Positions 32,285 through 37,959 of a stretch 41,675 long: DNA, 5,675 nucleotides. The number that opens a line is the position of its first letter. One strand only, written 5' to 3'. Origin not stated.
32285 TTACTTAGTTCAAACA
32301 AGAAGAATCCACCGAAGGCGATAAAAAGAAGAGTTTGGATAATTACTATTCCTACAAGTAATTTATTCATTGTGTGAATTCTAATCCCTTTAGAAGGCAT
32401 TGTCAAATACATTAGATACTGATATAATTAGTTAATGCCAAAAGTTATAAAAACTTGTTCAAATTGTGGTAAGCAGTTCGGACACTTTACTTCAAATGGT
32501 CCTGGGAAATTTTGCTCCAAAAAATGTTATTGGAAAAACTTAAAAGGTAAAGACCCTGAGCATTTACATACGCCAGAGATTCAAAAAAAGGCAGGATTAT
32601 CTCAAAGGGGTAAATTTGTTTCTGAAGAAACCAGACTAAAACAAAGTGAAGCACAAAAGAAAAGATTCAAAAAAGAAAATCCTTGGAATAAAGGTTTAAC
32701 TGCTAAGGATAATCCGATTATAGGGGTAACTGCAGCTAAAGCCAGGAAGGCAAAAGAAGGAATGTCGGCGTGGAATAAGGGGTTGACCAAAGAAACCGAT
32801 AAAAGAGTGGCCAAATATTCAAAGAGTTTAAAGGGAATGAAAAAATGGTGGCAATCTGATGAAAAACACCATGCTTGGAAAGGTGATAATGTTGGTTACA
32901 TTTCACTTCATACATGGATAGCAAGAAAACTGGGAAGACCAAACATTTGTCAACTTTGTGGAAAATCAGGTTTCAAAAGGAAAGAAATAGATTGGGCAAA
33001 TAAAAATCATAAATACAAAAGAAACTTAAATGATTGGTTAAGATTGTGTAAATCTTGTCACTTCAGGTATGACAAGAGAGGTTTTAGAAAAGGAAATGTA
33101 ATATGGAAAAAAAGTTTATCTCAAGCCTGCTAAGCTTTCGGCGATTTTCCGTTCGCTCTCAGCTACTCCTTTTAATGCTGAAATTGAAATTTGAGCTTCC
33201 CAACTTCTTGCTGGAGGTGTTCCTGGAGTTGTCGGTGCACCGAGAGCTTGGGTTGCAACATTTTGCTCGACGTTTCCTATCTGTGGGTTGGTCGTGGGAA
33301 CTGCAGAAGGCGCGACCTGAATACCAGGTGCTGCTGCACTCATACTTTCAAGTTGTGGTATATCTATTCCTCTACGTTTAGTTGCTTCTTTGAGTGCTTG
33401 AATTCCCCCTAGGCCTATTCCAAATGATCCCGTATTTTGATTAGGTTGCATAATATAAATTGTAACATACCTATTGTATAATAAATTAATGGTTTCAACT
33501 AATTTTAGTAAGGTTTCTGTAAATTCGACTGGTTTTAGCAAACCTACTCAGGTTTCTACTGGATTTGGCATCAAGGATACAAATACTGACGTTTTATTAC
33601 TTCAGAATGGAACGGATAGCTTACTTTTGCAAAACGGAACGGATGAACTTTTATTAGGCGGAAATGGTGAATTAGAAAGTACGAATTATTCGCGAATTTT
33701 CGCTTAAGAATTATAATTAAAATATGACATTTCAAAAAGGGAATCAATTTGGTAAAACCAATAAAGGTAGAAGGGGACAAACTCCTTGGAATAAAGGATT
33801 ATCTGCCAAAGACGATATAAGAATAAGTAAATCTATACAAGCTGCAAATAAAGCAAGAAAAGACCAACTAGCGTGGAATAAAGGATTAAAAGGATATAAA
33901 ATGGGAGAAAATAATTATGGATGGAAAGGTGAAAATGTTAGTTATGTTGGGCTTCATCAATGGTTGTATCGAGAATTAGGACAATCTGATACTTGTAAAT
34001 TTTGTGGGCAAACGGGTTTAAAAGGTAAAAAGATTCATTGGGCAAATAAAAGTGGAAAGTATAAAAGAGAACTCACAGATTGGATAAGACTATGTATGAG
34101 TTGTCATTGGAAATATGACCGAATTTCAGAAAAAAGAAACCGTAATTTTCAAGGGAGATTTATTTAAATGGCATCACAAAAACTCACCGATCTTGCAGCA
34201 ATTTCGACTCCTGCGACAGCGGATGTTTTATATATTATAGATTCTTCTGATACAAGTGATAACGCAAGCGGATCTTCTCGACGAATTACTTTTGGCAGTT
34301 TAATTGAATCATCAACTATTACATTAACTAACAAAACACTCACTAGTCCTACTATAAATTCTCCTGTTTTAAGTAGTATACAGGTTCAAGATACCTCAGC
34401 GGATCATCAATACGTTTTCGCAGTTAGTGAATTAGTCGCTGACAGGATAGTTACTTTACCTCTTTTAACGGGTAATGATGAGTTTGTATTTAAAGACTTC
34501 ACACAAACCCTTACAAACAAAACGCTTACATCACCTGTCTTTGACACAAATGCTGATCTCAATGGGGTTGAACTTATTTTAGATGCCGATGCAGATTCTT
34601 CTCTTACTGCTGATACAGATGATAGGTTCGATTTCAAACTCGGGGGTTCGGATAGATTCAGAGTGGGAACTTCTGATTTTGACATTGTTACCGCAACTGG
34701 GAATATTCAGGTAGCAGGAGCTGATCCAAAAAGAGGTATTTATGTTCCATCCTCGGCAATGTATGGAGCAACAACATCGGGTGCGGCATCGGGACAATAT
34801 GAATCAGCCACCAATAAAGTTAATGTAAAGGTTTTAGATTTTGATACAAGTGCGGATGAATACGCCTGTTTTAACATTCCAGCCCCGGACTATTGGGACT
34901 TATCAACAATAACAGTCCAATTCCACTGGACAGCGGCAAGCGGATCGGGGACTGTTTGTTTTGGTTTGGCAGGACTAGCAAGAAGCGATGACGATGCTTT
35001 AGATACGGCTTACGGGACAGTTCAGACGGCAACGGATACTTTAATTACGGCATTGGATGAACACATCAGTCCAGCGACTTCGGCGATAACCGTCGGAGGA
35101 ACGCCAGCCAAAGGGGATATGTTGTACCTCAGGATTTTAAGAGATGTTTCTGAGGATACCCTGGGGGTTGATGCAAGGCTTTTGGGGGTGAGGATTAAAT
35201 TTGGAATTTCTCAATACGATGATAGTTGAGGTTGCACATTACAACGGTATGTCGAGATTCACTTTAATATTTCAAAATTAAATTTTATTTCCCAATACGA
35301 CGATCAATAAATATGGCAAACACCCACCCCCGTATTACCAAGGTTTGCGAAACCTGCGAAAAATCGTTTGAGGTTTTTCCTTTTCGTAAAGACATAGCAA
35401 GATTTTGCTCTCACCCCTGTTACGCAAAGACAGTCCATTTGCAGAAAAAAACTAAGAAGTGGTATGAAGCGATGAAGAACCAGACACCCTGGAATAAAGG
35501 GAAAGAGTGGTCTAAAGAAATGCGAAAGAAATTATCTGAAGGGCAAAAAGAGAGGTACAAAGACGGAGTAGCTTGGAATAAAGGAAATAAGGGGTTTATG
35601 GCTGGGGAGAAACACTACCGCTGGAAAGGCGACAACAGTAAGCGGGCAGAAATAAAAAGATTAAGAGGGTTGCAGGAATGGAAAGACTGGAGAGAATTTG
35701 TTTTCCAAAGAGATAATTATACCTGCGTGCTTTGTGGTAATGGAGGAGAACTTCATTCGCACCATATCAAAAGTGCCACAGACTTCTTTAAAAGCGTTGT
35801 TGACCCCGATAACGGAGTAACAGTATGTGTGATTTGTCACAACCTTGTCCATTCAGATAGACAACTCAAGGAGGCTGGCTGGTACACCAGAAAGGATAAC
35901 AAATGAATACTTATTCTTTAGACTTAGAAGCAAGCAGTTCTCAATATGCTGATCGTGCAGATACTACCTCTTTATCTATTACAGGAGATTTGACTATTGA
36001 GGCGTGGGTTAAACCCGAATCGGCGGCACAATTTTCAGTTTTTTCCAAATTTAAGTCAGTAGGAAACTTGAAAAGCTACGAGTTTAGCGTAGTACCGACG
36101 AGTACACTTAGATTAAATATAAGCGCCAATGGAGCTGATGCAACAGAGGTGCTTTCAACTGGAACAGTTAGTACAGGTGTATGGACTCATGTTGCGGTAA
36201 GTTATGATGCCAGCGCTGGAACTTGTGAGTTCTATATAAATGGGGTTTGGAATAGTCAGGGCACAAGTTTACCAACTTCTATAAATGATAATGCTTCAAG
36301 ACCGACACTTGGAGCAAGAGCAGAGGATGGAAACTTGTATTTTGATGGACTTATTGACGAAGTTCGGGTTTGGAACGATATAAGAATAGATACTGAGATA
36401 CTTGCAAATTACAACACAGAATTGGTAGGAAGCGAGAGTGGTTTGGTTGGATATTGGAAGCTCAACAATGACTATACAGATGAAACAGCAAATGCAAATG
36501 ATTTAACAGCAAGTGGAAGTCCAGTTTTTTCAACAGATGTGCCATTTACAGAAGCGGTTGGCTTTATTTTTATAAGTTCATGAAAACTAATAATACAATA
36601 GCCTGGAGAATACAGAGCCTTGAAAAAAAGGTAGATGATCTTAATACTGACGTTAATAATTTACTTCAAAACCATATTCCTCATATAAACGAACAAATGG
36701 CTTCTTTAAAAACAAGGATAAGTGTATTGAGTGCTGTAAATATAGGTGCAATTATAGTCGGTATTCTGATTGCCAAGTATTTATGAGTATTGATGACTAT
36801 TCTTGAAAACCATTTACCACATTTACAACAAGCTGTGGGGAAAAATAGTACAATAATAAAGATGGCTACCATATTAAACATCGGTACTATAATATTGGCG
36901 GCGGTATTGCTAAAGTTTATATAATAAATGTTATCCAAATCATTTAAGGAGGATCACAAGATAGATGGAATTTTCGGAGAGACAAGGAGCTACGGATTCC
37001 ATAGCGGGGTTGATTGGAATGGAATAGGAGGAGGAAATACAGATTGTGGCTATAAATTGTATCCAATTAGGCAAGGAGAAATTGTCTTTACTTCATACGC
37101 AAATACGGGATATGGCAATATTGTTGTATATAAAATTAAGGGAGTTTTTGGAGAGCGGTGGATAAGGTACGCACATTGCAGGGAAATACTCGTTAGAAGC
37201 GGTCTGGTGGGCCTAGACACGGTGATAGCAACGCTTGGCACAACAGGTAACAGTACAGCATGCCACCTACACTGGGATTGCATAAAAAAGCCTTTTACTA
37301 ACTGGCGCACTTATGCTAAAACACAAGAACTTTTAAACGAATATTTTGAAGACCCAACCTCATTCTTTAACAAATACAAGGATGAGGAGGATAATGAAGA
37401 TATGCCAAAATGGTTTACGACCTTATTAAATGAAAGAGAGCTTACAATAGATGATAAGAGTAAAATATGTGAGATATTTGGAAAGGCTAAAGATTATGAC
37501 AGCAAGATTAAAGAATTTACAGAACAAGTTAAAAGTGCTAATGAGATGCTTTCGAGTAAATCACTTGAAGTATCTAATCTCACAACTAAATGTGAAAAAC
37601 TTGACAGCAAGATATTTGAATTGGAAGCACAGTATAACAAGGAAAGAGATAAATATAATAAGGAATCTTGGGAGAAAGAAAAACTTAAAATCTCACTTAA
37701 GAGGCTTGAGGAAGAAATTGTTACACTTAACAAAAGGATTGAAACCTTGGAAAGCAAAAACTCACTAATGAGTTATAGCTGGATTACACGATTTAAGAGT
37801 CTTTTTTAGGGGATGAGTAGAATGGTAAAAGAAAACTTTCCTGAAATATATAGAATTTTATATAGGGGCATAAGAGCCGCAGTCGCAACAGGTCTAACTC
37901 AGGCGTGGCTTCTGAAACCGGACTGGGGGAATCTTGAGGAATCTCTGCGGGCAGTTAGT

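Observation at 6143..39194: Genome-wide (G)TGnTATAAT element 5-8 nt upstream of ATGs lacking SD: a leaderless-mRNA expression system for late genes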

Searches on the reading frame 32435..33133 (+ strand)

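Call 16: search_protein_families(library=pfam, proteins=[window:32435-33133:+], max_evalue=0.01)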
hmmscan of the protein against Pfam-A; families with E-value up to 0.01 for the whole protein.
window:32435-33133:+ (232 aa): 0 families

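Call 74: search_protein_families(library=phrogs, proteins=[window:32435-33133:+], max_evalue=0.01)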
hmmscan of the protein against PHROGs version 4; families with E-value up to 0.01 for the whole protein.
window:32435-33133:+ (232 aa): 5 families
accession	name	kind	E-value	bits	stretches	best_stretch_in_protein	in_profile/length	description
phrog_8446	-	DNA, RNA and nucleotide metabolism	0.00051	20.8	1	133-215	101-198/211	HNH endonuclease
phrog_1271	-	DNA, RNA and nucleotide metabolism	0.00064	20.2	1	3-211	175-314/361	HNH endonuclease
phrog_3794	-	unknown function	0.0007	20.2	1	3-39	6-41/50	-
phrog_2308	-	unknown function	0.0011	20.1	1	7-38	102-132/138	-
phrog_4160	-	unknown function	0.0048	17.8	1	140-225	39-132/178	-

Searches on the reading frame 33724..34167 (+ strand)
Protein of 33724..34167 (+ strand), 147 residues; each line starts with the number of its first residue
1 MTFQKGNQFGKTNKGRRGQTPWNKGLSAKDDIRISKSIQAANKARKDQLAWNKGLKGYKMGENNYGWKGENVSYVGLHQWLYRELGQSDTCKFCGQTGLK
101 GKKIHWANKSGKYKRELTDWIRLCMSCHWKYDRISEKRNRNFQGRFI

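Call 16: search_protein_families(library=pfam, proteins=[window:33724-34167:+], max_evalue=0.01)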
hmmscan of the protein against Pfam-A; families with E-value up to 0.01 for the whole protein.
window:33724-34167:+ (147 aa): 0 families

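Call 74: search_protein_families(library=phrogs, proteins=[window:33724-34167:+], max_evalue=0.01)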
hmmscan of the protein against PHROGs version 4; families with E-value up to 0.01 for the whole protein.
window:33724-34167:+ (147 aa): 1 family
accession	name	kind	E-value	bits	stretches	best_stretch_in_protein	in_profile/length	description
phrog_8446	-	DNA, RNA and nucleotide metabolism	1.1e-05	26.2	1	48-138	108-202/211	HNH endonuclease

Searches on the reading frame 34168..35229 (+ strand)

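Call 16: search_protein_families(library=pfam, proteins=[window:34168-35229:+], max_evalue=0.01)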
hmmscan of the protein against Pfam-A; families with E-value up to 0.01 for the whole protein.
window:34168-35229:+ (353 aa): 0 families

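Call 74: search_protein_families(library=phrogs, proteins=[window:34168-35229:+], max_evalue=0.01)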
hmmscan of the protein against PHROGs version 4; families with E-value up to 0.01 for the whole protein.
window:34168-35229:+ (353 aa): 2 families
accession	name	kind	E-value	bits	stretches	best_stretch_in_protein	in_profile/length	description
phrog_6002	-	head and packaging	9.6e-06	24.4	0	46-71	489-514/1183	virion structural protein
phrog_692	-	head and packaging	0.0032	17.6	1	67-131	254-317/440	virion structural protein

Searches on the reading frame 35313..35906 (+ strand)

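Call 16: search_protein_families(library=pfam, proteins=[window:35313-35906:+], max_evalue=0.01)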
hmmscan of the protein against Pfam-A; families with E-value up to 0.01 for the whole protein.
window:35313-35906:+ (197 aa): 1 family
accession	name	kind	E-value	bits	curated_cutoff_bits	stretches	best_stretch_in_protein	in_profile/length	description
PF01844.29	HNH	-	0.0004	20.9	21.4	1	138-181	1-46/47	HNH endonuclease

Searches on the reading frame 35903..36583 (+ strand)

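Call 17: search_protein_families(library=pfam, proteins=[window:35903-36583:+], max_evalue=0.01)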
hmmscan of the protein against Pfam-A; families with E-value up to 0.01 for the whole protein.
window:35903-36583:+ (226 aa): 2 families
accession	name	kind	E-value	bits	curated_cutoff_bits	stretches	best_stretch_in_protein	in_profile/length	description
PF13385.13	Laminin_G_3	-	2.2e-30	106.3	27.6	1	13-166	4-150/151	Concanavalin A-like lectin/glucanases superfamily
PF00354.24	Pentaxin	-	0.0007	19.8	25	1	29-171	26-168/194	Pentaxin family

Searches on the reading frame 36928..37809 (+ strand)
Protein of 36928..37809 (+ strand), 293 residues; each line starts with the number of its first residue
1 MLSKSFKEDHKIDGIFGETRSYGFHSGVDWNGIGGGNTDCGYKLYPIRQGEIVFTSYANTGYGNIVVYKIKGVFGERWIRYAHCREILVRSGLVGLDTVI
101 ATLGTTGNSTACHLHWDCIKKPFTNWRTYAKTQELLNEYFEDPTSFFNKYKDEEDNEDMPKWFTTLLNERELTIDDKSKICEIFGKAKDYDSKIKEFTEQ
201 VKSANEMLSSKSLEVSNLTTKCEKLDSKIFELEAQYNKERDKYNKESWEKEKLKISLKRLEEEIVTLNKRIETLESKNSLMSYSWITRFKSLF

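Call 17: search_protein_families(library=pfam, proteins=[window:36928-37809:+], max_evalue=0.01)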
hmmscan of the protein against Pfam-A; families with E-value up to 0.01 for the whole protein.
window:36928-37809:+ (293 aa): 6 families
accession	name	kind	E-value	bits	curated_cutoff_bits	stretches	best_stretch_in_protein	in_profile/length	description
PF01551.29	Peptidase_M23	-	3.3e-09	37.3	28.7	1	24-120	2-89/96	Peptidase family M23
PF24481.2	CT398_CC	-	0.00023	21.5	27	1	192-277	22-103/180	CT398-like coiled coil hairpin domain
PF25014.1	NET2A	-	0.00024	21.4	33.1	1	173-276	85-188/235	NET2A-like domain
PF00261.25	Tropomyosin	-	0.00055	19.9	38.6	1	177-278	5-106/242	Tropomyosin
PF00038.26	Filament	-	0.00074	19.7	40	1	177-252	195-270/313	Intermediate filament protein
PF25443.1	ANG-1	-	0.0024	18.5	28.5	1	208-282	16-87/105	ANG-1-like domain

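Call 77: find_homologous_proteins(query=window:36928-37809:+, max_evalue=0.00001)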
Query window:36928-37809:+ (293 aa): 55 proteins with E <= 0.00001 among 991 candidates.
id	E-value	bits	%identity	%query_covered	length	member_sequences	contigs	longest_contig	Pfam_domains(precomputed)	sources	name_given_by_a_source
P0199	4.8e-196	668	100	100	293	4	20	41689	PF01551.30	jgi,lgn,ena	-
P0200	6.2e-122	425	63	100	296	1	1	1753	PF01551.30,PF13863.12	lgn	-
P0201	8.0e-118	411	63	100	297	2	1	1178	PF01551.30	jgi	jgi:hypothetical protein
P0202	1.5e-117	410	61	100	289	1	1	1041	PF01551.30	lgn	-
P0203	7.0e-111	388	58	100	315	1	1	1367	PF01551.30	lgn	-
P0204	4.2e-110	386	59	100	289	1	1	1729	PF01551.30,PF25014.2,PF19220.7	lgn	-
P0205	3.6e-103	363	57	100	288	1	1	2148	PF01551.30,PF27605.1,PF24161.2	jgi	-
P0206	8.3e-101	355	56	99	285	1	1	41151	PF01551.30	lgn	-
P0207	2.2e-100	354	57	100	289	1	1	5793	PF01551.30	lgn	-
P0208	3.2e-100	353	53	100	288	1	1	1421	PF01551.30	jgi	-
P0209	4.9e-95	336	54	100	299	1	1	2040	PF01551.30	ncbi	-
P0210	2.9e-93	331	53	100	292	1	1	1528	PF01551.30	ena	-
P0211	3.1e-86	307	52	95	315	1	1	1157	PF01551.30,PF24161.2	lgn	-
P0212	3.5e-70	255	47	96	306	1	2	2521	PF01551.30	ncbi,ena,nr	ncbi:MAG: peptidoglycan DD-metalloendopeptidase family protein [Candidatus Riesia sp.]|nr:peptidogly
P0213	1.1e-57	214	41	98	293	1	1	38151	PF01551.30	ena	-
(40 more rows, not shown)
